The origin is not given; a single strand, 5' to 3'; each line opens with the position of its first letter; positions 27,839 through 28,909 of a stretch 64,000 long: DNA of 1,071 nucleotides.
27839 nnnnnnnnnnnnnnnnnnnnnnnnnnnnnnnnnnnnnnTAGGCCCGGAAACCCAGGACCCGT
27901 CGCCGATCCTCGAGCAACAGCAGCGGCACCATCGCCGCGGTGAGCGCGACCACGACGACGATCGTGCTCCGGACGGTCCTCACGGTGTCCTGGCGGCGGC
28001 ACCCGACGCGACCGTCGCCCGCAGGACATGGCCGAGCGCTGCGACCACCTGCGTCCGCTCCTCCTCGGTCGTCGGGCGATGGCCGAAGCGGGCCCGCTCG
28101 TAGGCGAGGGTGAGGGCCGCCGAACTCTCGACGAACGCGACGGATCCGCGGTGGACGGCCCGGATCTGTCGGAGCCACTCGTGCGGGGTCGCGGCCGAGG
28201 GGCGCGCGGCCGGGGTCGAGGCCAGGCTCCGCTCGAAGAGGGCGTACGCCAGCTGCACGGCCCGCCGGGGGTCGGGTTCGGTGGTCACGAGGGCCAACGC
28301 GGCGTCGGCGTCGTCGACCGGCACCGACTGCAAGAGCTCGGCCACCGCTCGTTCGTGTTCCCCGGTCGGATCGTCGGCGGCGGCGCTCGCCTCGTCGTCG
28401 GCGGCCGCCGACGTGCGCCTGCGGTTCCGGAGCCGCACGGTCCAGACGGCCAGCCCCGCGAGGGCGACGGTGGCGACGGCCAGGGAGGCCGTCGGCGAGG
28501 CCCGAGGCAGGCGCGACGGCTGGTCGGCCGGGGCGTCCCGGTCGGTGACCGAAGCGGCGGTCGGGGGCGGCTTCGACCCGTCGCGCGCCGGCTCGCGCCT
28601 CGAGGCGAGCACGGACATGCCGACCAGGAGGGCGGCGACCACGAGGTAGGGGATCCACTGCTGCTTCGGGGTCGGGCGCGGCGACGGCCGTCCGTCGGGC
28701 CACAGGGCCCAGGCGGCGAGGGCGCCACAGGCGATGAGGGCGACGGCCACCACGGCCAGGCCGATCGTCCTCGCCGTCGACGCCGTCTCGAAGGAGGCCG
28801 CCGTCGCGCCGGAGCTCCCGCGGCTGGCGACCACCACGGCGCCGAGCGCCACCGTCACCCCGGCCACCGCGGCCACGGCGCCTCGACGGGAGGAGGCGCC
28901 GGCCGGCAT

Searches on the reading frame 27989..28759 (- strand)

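Call 46: search_protein_families(library=pfam, proteins=[window:27989-28759:-], max_evalue=0.00001)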
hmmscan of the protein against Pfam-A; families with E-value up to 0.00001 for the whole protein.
window:27989-28759:- (257 aa): 1 family
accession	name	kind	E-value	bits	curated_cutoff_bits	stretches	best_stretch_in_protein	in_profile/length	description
PF13559.11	DUF4129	-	7e-10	39.3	24.8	1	171-242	1-68/69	Domain of unknown function (DUF4129)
